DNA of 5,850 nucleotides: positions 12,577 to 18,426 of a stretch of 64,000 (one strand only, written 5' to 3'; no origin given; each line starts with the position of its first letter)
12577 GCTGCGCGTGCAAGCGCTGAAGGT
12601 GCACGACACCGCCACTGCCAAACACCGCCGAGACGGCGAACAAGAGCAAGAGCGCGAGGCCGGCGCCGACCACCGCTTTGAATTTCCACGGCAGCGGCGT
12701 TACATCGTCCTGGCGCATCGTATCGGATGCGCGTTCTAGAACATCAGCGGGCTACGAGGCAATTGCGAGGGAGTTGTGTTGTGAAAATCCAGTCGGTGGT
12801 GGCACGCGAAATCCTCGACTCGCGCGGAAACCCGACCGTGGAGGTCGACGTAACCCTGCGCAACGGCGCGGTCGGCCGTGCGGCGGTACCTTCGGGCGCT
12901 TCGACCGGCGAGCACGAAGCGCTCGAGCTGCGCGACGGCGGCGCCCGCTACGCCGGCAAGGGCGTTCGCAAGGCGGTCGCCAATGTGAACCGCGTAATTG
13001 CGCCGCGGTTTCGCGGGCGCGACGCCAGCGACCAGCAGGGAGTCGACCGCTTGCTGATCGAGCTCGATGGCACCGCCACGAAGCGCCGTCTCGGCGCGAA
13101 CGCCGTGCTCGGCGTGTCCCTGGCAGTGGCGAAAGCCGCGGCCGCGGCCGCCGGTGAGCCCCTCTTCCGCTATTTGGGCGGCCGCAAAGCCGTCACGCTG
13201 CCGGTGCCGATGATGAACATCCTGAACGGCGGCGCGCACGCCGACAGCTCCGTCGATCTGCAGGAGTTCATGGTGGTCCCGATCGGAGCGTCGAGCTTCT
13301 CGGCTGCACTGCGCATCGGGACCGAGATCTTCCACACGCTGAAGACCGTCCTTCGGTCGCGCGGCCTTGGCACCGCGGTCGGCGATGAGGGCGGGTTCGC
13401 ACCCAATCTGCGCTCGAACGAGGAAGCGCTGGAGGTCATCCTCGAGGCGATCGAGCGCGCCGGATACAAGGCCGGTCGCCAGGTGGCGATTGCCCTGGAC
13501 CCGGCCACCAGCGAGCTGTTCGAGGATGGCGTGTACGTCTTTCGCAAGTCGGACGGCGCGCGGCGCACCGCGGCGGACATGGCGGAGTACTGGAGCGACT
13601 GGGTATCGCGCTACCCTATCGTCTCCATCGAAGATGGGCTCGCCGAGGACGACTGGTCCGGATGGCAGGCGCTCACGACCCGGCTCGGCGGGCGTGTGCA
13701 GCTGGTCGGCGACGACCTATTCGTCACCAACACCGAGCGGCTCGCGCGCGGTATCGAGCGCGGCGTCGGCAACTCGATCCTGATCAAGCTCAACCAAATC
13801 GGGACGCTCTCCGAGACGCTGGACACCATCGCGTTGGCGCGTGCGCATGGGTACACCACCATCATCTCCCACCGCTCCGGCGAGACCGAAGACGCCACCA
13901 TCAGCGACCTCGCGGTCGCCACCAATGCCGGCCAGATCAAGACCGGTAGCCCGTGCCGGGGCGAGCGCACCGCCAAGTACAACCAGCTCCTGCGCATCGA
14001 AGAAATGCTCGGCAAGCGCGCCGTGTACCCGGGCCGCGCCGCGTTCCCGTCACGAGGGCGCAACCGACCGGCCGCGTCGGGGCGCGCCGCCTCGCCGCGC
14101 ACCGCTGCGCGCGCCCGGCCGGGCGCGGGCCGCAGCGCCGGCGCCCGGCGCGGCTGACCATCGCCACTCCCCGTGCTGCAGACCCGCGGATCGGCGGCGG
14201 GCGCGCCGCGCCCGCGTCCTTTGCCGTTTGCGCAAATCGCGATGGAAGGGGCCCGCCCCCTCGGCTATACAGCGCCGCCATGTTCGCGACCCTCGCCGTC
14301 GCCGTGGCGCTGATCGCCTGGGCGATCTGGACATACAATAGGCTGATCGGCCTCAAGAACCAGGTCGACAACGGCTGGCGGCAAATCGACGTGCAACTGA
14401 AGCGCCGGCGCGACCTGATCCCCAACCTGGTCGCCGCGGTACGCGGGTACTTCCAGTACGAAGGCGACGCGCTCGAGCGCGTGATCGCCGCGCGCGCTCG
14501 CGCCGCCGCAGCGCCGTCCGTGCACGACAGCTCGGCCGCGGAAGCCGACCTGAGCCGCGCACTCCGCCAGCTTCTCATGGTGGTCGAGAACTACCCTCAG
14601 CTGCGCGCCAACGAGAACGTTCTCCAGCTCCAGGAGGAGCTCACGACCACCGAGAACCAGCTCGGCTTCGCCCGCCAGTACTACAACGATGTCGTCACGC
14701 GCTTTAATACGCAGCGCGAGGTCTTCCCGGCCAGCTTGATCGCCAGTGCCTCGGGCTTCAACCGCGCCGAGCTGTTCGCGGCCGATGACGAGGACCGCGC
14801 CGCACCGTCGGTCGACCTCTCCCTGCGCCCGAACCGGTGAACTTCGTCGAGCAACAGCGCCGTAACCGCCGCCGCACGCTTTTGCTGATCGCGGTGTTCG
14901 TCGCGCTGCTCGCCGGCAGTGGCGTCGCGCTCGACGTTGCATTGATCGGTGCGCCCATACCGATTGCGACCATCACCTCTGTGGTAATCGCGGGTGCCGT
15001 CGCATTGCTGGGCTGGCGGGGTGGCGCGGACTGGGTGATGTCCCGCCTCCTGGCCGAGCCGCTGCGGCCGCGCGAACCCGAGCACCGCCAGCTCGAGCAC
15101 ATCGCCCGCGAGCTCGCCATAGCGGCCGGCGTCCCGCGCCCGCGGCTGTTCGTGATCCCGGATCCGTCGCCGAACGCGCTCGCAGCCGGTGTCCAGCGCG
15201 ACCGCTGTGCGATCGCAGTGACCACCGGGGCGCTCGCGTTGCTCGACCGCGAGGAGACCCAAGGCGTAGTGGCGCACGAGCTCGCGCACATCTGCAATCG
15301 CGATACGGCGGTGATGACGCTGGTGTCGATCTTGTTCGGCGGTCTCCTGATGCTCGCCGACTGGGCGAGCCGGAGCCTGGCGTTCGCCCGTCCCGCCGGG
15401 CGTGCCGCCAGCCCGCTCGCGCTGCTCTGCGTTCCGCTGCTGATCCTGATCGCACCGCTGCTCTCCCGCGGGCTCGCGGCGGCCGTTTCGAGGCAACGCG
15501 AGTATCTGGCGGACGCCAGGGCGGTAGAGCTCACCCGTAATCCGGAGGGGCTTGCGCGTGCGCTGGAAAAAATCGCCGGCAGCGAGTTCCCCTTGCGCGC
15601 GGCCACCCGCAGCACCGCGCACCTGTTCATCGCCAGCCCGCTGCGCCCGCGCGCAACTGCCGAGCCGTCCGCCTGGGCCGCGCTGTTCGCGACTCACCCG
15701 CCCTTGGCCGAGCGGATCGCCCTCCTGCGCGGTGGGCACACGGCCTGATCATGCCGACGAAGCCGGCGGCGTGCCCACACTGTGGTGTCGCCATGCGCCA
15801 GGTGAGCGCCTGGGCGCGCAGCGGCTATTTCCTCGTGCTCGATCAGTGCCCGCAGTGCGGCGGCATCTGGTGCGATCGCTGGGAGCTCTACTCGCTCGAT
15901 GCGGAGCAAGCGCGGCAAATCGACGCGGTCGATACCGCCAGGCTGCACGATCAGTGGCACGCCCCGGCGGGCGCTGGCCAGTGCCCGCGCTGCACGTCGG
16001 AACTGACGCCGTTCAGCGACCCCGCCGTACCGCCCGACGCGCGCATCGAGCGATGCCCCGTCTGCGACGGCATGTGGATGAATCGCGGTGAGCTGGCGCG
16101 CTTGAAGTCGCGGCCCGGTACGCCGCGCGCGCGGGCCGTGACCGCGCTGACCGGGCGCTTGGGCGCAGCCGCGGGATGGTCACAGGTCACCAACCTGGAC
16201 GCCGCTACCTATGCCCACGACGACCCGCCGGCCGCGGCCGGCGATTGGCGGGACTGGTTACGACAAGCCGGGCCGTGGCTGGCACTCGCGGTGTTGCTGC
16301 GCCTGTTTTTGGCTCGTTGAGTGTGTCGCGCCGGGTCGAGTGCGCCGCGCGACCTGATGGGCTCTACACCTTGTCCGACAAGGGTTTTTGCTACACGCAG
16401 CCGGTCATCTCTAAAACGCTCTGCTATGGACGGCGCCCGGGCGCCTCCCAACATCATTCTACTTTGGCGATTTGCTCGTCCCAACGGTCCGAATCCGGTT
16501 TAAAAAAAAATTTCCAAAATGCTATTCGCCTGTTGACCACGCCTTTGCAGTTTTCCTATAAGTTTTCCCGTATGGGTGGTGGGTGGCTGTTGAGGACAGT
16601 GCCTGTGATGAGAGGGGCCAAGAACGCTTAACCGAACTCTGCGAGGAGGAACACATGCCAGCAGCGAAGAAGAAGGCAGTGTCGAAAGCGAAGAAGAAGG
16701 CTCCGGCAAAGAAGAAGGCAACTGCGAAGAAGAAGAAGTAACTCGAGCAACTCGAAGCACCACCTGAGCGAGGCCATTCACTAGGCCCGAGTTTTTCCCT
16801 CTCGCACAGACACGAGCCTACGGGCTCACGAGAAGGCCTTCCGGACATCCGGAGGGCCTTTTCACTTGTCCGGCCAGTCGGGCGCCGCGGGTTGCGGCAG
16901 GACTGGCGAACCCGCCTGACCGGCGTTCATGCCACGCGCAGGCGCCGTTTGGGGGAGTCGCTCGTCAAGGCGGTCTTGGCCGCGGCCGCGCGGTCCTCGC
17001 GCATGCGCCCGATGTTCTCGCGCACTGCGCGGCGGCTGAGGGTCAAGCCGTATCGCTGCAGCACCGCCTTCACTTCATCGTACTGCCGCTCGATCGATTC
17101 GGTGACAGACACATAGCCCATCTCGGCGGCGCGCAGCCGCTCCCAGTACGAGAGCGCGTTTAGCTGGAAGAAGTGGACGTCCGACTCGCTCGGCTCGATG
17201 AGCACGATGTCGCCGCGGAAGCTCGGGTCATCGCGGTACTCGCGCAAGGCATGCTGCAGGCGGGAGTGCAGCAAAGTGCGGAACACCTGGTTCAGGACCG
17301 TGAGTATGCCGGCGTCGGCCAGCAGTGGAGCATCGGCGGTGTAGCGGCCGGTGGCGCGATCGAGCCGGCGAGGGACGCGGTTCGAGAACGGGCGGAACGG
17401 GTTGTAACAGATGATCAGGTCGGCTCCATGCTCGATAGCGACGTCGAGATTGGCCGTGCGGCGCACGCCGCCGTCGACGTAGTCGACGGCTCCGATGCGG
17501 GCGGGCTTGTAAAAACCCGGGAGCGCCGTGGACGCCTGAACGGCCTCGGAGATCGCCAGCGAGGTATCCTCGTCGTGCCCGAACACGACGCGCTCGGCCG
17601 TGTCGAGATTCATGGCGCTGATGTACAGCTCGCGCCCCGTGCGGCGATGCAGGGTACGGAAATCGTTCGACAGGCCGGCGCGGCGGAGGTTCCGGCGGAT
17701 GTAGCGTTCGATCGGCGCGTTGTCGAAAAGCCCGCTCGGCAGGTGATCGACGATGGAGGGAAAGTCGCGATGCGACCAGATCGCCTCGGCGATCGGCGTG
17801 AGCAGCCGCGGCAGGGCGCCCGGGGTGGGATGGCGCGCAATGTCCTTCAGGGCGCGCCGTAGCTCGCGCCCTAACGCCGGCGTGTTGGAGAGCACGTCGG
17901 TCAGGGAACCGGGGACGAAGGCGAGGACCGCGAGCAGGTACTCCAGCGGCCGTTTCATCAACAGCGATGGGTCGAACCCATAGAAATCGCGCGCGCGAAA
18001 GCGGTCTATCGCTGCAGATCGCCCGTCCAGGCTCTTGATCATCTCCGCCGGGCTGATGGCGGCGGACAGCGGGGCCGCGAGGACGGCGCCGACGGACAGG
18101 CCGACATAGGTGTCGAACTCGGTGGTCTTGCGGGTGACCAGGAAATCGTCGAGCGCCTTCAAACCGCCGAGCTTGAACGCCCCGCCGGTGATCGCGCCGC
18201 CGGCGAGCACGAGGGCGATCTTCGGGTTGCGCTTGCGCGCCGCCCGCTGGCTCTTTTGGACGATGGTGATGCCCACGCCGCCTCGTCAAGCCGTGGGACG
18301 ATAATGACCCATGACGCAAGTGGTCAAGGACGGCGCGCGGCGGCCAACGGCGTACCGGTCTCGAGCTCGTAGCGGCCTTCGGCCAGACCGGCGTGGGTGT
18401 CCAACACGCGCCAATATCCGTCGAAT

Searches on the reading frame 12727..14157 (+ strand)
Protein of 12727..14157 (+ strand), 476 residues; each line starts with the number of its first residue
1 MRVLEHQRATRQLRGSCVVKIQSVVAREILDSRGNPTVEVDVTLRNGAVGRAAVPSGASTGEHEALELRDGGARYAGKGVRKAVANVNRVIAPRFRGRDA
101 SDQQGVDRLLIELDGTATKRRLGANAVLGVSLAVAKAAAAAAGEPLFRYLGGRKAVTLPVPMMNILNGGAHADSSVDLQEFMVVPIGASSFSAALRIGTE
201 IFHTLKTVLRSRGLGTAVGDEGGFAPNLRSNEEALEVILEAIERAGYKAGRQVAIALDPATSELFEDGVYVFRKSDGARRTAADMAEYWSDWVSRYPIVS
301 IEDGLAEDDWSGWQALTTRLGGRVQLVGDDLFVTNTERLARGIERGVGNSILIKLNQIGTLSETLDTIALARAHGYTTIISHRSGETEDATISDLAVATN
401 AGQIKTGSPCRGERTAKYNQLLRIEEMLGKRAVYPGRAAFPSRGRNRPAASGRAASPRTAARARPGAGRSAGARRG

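Call 47: search_protein_families(library=pfam, proteins=[window:12727-14157:+], max_evalue=0.00001)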
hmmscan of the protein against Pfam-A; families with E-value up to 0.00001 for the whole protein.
window:12727-14157:+ (476 aa): 2 families
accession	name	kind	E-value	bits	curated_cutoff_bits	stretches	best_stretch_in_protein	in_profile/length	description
PF00113.28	Enolase_C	-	8.7e-124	413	21.5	1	156-439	2-292/296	Enolase, C-terminal TIM barrel domain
PF03952.21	Enolase_N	-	9e-58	194.5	35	1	21-150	1-131/131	Enolase, N-terminal domain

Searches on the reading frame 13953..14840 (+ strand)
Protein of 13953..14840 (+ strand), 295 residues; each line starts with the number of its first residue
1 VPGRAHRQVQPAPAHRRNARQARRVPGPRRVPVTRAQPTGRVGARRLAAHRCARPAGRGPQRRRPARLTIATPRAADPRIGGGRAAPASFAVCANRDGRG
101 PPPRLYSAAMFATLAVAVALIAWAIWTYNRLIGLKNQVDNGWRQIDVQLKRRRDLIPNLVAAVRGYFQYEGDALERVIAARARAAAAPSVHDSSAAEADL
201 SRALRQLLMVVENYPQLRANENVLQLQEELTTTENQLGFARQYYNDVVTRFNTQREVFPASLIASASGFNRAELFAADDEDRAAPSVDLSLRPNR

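Call 47: search_protein_families(library=pfam, proteins=[window:13953-14840:+], max_evalue=0.00001)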
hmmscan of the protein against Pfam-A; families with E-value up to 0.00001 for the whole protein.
window:13953-14840:+ (295 aa): 1 family
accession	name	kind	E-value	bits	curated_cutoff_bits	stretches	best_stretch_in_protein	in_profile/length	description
PF04011.17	LemA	-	2.3e-52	177.2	26.2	1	142-288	2-148/149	LemA family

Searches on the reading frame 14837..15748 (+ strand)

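Call 47: search_protein_families(library=pfam, proteins=[window:14837-15748:+], max_evalue=0.00001)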
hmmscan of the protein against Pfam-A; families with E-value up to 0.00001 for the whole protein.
window:14837-15748:+ (303 aa): 1 family
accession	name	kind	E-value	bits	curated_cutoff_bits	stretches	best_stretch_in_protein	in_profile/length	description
PF01435.24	Peptidase_M48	-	6e-28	98.4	20.3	1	83-298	4-183/186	Peptidase family M48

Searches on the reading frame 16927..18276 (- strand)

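Call 47: search_protein_families(library=pfam, proteins=[window:16927-18276:-], max_evalue=0.00001)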
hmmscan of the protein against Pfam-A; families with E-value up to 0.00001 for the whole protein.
window:16927-18276:- (449 aa): 1 family
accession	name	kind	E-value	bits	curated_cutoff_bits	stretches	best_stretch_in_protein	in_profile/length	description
PF01734.28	Patatin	-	6.3e-21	75.9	27.7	1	22-281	1-191/191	Patatin-like phospholipase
